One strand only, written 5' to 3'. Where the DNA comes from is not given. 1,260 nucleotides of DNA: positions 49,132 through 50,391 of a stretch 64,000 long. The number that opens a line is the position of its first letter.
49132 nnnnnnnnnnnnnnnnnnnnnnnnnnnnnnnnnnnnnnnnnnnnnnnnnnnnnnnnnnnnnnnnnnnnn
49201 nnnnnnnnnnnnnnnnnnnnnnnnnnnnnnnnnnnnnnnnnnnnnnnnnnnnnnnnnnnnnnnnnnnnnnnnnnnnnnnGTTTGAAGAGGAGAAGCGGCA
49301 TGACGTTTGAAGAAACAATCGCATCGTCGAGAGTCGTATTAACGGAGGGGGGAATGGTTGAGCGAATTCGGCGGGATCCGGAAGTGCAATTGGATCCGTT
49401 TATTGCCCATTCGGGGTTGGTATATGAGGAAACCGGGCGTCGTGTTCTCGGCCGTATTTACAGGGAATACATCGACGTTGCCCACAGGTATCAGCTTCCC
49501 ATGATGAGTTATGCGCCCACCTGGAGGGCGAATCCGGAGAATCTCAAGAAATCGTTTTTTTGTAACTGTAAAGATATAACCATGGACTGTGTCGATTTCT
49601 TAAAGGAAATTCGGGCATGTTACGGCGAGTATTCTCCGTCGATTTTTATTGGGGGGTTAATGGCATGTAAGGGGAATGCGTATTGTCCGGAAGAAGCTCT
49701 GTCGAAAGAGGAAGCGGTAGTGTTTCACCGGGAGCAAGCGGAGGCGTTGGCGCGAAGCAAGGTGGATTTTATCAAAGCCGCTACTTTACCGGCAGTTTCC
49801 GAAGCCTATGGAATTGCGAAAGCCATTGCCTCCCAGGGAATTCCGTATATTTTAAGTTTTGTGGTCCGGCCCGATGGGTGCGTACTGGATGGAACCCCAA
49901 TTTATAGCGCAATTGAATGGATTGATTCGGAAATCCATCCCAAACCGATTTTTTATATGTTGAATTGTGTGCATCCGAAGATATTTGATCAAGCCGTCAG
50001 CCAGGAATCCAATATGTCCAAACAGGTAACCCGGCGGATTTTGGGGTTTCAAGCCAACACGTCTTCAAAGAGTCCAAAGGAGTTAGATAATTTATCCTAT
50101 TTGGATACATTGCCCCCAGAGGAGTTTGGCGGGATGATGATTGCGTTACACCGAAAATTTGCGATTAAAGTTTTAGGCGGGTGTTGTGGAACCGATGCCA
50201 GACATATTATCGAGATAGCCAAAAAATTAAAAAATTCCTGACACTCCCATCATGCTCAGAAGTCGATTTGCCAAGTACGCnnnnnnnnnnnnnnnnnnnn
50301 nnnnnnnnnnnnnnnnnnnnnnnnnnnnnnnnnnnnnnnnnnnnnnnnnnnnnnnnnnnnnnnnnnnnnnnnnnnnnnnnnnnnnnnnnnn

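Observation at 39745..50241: Stand-alone B12-radical SAM enzyme plus a MetH-Hcy-domain-like protein, a possible dedicated cobalamin methyl-relay for the cluster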

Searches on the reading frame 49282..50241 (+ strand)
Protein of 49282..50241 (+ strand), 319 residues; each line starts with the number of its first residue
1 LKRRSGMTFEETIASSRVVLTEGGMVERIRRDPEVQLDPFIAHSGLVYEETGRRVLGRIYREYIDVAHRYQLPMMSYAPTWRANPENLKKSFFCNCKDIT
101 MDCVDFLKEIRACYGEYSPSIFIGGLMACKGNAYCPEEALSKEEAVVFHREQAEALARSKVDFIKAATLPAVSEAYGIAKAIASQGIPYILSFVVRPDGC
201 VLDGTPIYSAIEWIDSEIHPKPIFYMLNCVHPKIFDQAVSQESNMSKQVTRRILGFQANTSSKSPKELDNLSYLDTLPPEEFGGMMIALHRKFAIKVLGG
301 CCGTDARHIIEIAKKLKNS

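Call 4: search_protein_families(library=pfam, proteins=[window:49282-50241:+], max_evalue=0.01)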
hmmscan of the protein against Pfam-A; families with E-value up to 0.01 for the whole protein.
window:49282-50241:+ (319 aa): 1 family
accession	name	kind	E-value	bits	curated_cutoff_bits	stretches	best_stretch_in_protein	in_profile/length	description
PF02574.22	S-methyl_trans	-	4.6e-29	102.6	22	1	20-315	2-282/283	Homocysteine S-methyltransferase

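Call 6: search_protein_families(library=ncbifam, proteins=[window:49282-50241:+], max_evalue=0.01)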
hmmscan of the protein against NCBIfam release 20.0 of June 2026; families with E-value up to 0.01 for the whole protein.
window:49282-50241:+ (319 aa): 5 families
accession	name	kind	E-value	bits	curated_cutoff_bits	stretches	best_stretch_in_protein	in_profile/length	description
NF007020.0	PRK09485.1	equivalog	2.3e-17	63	215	1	128-318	121-305/306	homocysteine S-methyltransferase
NF006396.0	PRK08645.1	equivalog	5.2e-13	48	453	1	80-318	64-286/611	bifunctional homocysteine S-methyltransferase/methylenetetrahydrofolate reductase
NF005718.0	PRK07534.1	equivalog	5.4e-11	42.3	338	1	121-318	106-296/337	betaine--homocysteine S-methyltransferase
TIGR02082.1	metH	equivalog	5.2e-05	21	1010.85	1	185-318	192-314/1182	methionine synthase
NF007024.0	PRK09490.1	equivalog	0.004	15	1497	1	264-318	281-331/1234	methionine synthase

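Call 25: find_homologous_proteins(query=window:49300-50238:+)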
Query window:49300-50238:+ (313 aa): 2131 proteins with E <= 0.001 among 4197 candidates; the best 120 are listed.
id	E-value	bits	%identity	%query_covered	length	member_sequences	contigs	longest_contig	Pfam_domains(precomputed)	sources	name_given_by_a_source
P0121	1.4e-210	716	100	100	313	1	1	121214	PF02574.23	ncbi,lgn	ncbi:MAG: homocysteine S-methyltransferase family protein [Candidatus Omnitrophota bacterium]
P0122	4.1e-164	563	80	99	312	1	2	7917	PF02574.23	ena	-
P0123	1.3e-150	519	75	99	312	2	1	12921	PF02574.23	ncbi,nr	ncbi:MAG: homocysteine S-methyltransferase family protein [Acidobacteria bacterium]|nr:homocysteine 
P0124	7.5e-145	500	69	99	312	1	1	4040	PF02574.23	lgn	-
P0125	2.0e-143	495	69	99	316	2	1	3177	PF02574.23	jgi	-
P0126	1.3e-139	483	68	99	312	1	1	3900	PF02574.23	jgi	-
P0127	3.6e-139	481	66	99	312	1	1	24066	PF02574.23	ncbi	ncbi:homocysteine S-methyltransferase family protein [Thermodesulfobacteriota bacterium]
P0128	3.8e-137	475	67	98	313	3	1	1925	PF02574.23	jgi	jgi:homocysteine S-methyltransferase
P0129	6.1e-137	474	66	99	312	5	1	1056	PF02574.23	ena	-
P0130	2.8e-136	472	67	99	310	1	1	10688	PF02574.23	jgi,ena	-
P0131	6.4e-136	471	66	100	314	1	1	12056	PF02574.23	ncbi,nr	ncbi:MAG: homocysteine S-methyltransferase family protein [Desulfobacteraceae bacterium]|nr:homocyst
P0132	1.1e-135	470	64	99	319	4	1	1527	PF02574.23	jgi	jgi:homocysteine S-methyltransferase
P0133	2.8e-135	469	66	99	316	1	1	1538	PF02574.23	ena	-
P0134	1.1e-134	467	65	100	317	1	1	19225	PF02574.23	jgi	-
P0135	4.6e-134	465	66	98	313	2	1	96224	PF02574.23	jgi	jgi:homocysteine S-methyltransferase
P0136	7.6e-134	464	65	97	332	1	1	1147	PF02574.23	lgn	-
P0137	9.6e-134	464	65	99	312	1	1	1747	PF02574.23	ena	-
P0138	1.8e-133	463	64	99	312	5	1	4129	PF02574.23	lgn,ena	-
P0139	2.0e-133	462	65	99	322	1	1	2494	PF02574.23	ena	-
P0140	9.9e-133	460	64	99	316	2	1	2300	PF02574.23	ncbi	ncbi:MAG: homocysteine S-methyltransferase family protein [Candidatus Sifarchaeia archaeon]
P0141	2.0e-132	459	64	99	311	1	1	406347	PF02574.23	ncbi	-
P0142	5.9e-132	458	63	99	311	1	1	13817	PF02574.23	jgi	-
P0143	1.1e-131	457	68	93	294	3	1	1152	PF02574.23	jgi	jgi:S-methylmethionine-dependent homocysteine/selenocysteine methylase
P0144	1.8e-131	456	64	97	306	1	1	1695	PF02574.23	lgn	-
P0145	2.0e-130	453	63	100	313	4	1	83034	PF02574.23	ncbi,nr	ncbi:homocysteine S-methyltransferase family protein [Desulfococcaceae bacterium HSG9]|nr:homocystei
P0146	2.0e-130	453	64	99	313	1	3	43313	PF02574.23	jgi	jgi:S-methylmethionine-dependent homocysteine/selenocysteine methylase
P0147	4.7e-130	451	64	99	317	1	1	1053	PF02574.23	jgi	jgi:homocysteine S-methyltransferase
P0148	6.4e-128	444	62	99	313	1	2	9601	PF02574.23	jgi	-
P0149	4.1e-126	438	62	100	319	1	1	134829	PF02574.23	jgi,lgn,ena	-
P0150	4.7e-126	438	60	99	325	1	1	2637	PF02574.23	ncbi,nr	ncbi:MAG: homocysteine S-methyltransferase family protein [bacterium]|nr:homocysteine S-methyltransf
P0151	6.1e-126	438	62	98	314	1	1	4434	PF02574.23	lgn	-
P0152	1.3e-125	437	61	99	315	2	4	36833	PF02574.23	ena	-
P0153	5.4e-125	435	75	82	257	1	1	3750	PF02574.23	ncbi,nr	ncbi:MAG: homocysteine S-methyltransferase family protein, partial [Acidobacteria bacterium]|nr:homo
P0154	1.2e-124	434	62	99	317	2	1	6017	PF02574.23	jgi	jgi:homocysteine S-methyltransferase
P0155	2.8e-124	432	63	94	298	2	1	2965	PF02574.23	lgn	-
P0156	6.9e-124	431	60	99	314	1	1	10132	PF02574.23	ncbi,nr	ncbi:homocysteine S-methyltransferase family protein [Desulfococcaceae bacterium HSG8]|nr:homocystei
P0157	8.1e-124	431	62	99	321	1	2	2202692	PF02574.23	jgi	jgi:S-methylmethionine-dependent homocysteine/selenocysteine methylase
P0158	2.5e-122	426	60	100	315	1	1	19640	PF02574.23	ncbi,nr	ncbi:MAG: homocysteine S-methyltransferase family protein [Bacteroidales bacterium]|nr:homocysteine 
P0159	2.7e-122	426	63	97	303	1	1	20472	PF02574.23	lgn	-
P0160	5.6e-122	425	60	99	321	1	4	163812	PF02574.23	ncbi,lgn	-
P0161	5.9e-121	421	58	100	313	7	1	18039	PF02574.23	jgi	jgi:homocysteine S-methyltransferase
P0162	6.6e-121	421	60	99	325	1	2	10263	PF02574.23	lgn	-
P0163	1.3e-120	420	59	99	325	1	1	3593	PF02574.23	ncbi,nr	ncbi:MAG: homocysteine S-methyltransferase family protein [Gammaproteobacteria bacterium]|nr:homocys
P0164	1.6e-120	420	61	99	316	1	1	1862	PF02574.23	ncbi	-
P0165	2.1e-120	420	60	99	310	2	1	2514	PF02574.23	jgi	jgi:S-methylmethionine-dependent homocysteine/selenocysteine methylase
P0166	5.8e-120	418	58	100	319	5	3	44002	PF02574.23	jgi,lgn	jgi:S-methylmethionine-dependent homocysteine/selenocysteine methylase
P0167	9.2e-120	418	58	99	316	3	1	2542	PF02574.23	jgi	-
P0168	1.1e-119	417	58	98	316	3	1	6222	PF02574.23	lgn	-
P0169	2.5e-119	416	60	100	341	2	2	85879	PF02574.23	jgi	-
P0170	7.8e-119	415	58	99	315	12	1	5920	PF02574.23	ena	-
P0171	2.8e-118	413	56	100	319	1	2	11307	PF02574.23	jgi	jgi:S-methylmethionine-dependent homocysteine/selenocysteine methylase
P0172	4.4e-118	412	58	100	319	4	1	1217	PF02574.23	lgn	-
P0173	4.5e-118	412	59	99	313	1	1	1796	PF02574.23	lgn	-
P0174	4.9e-118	412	58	100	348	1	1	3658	PF02574.23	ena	-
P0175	5.7e-118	412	57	100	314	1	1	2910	PF02574.23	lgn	-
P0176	6.0e-118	412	58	100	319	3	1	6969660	PF02574.23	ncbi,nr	ncbi:MAG: homocysteine S-methyltransferase family protein [Desulfobacterales bacterium]|nr:MAG: homo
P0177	7.5e-118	411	57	100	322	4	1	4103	PF02574.23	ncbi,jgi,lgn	ncbi:MAG: homocysteine S-methyltransferase family protein [Desulfobacterales bacterium]|jgi:S-methyl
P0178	8.4e-118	411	56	100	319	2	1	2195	PF02574.23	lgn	-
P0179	1.0e-117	411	56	99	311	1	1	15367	PF02574.23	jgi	jgi:S-methylmethionine-dependent homocysteine/selenocysteine methylase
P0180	1.2e-117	411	59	99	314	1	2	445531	PF02574.23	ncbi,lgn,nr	ncbi:MAG: homocysteine S-methyltransferase family protein [Calditrichaeota bacterium]|nr:MAG: homocy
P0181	1.8e-117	410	57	100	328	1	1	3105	PF02574.23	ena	-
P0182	5.2e-117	409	56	99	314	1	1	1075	PF02574.23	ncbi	-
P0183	6.5e-117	408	58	99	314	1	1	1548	PF02574.23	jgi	-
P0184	1.2e-116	407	58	97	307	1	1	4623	PF02574.23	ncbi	-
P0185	1.4e-116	407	55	100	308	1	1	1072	PF02574.23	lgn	-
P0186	1.5e-116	407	57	99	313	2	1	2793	PF02574.23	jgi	-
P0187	1.5e-116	407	58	100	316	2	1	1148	PF02574.23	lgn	-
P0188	1.8e-116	407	56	100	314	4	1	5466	PF02574.23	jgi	jgi:homocysteine S-methyltransferase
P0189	1.8e-116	407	57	98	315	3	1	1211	PF02574.23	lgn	-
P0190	4.1e-116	406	56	99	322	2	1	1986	PF02574.23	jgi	-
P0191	5.3e-116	405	55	100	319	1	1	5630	PF02574.23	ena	-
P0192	2.4e-115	403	57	99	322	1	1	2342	PF02574.23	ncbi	-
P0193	2.6e-115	403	57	99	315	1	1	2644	PF02574.23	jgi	jgi:homocysteine S-methyltransferase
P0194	4.3e-115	402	57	100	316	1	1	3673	PF02574.23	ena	-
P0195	5.4e-115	402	55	99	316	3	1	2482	PF02574.23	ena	-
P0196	5.8e-115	402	56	100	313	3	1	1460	PF02574.23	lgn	-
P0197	6.8e-115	402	56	99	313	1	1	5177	PF02574.23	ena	-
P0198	8.4e-115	401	55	100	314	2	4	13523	PF02574.23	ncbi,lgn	-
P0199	1.0e-114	401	58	99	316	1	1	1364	PF02574.23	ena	-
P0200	1.1e-114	401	57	99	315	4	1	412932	PF02574.23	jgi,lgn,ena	-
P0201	2.7e-114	400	55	100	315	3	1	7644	PF02574.23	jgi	-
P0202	3.1e-114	399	56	100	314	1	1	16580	PF02574.23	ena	-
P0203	3.4e-114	399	56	99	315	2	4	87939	PF02574.23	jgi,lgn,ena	-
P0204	3.7e-114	399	57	99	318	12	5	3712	PF02574.23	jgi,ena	-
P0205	4.8e-114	399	57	99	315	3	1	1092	PF02574.23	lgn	-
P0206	6.5e-114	398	55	100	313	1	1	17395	PF02574.23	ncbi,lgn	-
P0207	1.1e-113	398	55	99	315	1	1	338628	PF02574.23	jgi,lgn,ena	-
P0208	1.5e-113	397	55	99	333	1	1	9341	PF02574.23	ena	-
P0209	2.5e-113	396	54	100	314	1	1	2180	PF02574.23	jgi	-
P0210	1.1e-112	394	55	99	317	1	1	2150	PF02574.23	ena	-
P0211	1.5e-112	394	61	93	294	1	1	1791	PF02574.23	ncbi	-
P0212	1.6e-112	394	57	98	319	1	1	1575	PF02574.23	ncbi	-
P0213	1.1e-111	391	57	98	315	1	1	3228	PF02574.23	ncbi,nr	ncbi:MAG: homocysteine S-methyltransferase family protein [Bacteroidales bacterium]|nr:homocysteine 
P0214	1.2e-111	391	54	100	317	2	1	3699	PF02574.23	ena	-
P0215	2.3e-111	390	56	100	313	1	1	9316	PF02574.23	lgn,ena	-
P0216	2.8e-111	390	55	99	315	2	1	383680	PF02574.23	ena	-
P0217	5.6e-111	389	54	99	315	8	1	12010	PF02574.23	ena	-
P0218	6.5e-111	389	55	99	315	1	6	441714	PF02574.23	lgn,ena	-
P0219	1.3e-110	388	57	99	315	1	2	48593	PF02574.23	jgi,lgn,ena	-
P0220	2.0e-110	387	55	100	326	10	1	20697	PF02574.23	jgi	jgi:homocysteine S-methyltransferase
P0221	2.3e-110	387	57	96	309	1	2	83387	PF02574.23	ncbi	-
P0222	8.9e-110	385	56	99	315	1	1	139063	PF02574.23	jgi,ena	-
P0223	1.2e-109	384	54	99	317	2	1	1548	PF02574.23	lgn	-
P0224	1.2e-109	384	55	100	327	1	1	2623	PF02574.23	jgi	jgi:homocysteine S-methyltransferase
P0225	1.3e-109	384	53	99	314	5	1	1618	PF02574.23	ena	-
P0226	1.7e-109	384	55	99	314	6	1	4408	PF02574.23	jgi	jgi:homocysteine S-methyltransferase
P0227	5.4e-109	382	54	99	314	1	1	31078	PF02574.23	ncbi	-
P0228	5.6e-109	382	57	98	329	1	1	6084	PF02574.23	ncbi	-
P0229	7.2e-109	382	54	100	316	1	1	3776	PF02574.23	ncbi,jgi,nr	ncbi:MAG: homocysteine S-methyltransferase family protein [Deltaproteobacteria bacterium]|jgi:S-meth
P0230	8.8e-109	382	53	99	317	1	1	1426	PF02574.23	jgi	-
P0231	1.2e-108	381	53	99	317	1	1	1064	PF02574.23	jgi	-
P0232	1.3e-108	381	53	100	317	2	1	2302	PF02574.23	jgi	jgi:homocysteine S-methyltransferase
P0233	1.8e-108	380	54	100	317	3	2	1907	PF02574.23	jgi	jgi:S-methylmethionine-dependent homocysteine/selenocysteine methylase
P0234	2.5e-108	380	52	99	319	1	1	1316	PF02574.23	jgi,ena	-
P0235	2.8e-108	380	54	98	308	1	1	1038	PF02574.23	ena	-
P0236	3.6e-108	380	54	100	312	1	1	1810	PF02574.23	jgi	jgi:homocysteine S-methyltransferase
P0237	4.4e-108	379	55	100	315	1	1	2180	PF02574.23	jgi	-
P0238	5.0e-108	379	54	99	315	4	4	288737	PF02574.23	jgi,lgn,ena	-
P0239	6.4e-108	379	54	100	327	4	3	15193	PF02574.23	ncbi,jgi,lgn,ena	-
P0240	6.7e-108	379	54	99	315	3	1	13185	PF02574.23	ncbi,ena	ncbi:MAG: homocysteine S-methyltransferase family protein [Bacteroidota bacterium]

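Call 26: find_encoding_contigs(protein=P0122, flank=8000, max_places=2)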
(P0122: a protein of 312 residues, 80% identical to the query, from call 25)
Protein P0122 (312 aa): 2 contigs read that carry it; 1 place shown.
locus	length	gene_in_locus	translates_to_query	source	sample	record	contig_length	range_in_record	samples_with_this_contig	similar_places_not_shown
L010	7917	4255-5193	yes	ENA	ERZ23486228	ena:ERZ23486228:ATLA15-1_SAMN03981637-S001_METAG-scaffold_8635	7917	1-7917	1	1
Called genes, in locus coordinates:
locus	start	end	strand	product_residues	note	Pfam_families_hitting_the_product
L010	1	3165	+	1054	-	?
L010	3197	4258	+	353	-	PF00753:Lactamase_B, PF12706:Lactamase_B_2 (weak), PF00753:Lactamase_B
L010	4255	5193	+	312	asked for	PF02574:S-methyl_trans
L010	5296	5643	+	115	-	PF01558:POR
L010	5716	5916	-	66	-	-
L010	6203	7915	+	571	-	?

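Call 27: find_encoding_contigs(protein=P0127, flank=8000, max_places=2)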
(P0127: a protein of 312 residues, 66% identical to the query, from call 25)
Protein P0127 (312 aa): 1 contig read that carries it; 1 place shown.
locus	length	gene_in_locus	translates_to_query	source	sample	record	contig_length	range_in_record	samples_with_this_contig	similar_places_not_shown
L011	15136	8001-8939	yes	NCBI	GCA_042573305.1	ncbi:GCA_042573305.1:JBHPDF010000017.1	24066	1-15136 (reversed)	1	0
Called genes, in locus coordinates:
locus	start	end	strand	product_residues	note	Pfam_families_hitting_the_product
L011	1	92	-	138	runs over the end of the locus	PF01894:YjbQ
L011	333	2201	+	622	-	PF00239:Resolvase, PF07508:Recombinase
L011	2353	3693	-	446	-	PF03486:HI0933_like (faint), PF07992:Pyr_redox_2, PF13738:Pyr_redox_3, PF00070:Pyr_redox, PF02852:Pyr_redox_dim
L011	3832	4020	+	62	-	-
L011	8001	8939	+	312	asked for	PF02574:S-methyl_trans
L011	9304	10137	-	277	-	PF13641:Glyco_tranf_2_3, PF00535:Glycos_transf_2, PF10111:Glyco_tranf_2_2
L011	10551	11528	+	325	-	PF16868:NMT1_3, PF09084:NMT1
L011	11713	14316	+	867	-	PF06808:DctM, PF11874:DUF3394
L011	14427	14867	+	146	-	PF00582:Usp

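Call 28: find_encoding_contigs(protein=P0141, flank=8000, max_places=2)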
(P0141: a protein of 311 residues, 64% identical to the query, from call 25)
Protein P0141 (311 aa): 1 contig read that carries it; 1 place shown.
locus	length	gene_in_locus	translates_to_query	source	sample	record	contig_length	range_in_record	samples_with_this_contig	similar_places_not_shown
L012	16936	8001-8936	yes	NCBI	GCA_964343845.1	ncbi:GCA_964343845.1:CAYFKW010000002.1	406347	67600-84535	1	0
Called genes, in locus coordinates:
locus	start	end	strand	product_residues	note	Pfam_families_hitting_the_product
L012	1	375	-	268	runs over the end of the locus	PF00733:Asn_synthase, PF01171:ATP_bind_3 (weak), PF06508:QueC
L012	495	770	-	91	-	-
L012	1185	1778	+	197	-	-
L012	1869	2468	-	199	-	PF08448:PAS_4 (weak), PF13426:PAS_9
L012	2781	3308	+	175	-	PF08269:dCache_2, PF17200:sCache_2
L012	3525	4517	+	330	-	PF00291:PALP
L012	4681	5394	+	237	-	PF00378:ECH_1, PF16113:ECH_2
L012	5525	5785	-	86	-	-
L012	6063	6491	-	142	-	-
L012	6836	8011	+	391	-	PF00990:GGDEF, PF07238:PilZ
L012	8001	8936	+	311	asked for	PF02574:S-methyl_trans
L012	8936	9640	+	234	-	-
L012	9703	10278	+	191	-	PF01694:Rhomboid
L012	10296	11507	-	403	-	PF00563:EAL, PF08668:HDOD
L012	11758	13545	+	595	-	-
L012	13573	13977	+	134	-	PF02566:OsmC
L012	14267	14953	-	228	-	PF07355:GRDB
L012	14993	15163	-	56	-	-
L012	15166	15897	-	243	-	PF08279:HTH_11 (faint), PF00392:GntR, PF01325:Fe_dep_repress (faint), PF13412:HTH_24 (weak), PF07729:FCD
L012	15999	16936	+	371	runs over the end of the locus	PF01855:POR_N, PF02780:Transketolase_C (weak), PF17147:PFOR_II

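Call 29: search_solved_structures(query=window:49300-50238:+, max_evalue=0.01, show_alignments=2)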
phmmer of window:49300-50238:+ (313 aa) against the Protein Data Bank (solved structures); distinct sequences matched with E-value up to 0.01: 9.
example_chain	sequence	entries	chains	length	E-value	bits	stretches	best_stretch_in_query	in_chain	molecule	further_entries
1umy_A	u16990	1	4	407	2.2e-05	27.1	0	7-203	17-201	Betaine--homocysteine S-methyltransferase 1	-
5dml_A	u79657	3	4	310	0.00014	24.4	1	121-224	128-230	Homocysteine S-methyltransferase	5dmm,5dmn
1lt7_A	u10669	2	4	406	0.00051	22.6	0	8-200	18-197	BETAINE-HOMOCYSTEINE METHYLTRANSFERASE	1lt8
4m3p_A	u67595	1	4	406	0.00061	22.4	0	7-200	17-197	Betaine--homocysteine S-methyltransferase 1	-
8d45_A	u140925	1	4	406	0.00062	22.3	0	7-200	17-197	Betaine--homocysteine S-methyltransferase 1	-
8g3h_A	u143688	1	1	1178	0.0021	20.6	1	128-308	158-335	Methionine synthase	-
9cbr_A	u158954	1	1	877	0.0024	20.4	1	143-311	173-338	Methionine synthase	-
9cbp_A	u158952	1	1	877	0.0048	19.4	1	143-311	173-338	Methionine synthase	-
8ssc_A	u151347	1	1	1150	0.006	19.1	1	143-311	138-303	Methionine synthase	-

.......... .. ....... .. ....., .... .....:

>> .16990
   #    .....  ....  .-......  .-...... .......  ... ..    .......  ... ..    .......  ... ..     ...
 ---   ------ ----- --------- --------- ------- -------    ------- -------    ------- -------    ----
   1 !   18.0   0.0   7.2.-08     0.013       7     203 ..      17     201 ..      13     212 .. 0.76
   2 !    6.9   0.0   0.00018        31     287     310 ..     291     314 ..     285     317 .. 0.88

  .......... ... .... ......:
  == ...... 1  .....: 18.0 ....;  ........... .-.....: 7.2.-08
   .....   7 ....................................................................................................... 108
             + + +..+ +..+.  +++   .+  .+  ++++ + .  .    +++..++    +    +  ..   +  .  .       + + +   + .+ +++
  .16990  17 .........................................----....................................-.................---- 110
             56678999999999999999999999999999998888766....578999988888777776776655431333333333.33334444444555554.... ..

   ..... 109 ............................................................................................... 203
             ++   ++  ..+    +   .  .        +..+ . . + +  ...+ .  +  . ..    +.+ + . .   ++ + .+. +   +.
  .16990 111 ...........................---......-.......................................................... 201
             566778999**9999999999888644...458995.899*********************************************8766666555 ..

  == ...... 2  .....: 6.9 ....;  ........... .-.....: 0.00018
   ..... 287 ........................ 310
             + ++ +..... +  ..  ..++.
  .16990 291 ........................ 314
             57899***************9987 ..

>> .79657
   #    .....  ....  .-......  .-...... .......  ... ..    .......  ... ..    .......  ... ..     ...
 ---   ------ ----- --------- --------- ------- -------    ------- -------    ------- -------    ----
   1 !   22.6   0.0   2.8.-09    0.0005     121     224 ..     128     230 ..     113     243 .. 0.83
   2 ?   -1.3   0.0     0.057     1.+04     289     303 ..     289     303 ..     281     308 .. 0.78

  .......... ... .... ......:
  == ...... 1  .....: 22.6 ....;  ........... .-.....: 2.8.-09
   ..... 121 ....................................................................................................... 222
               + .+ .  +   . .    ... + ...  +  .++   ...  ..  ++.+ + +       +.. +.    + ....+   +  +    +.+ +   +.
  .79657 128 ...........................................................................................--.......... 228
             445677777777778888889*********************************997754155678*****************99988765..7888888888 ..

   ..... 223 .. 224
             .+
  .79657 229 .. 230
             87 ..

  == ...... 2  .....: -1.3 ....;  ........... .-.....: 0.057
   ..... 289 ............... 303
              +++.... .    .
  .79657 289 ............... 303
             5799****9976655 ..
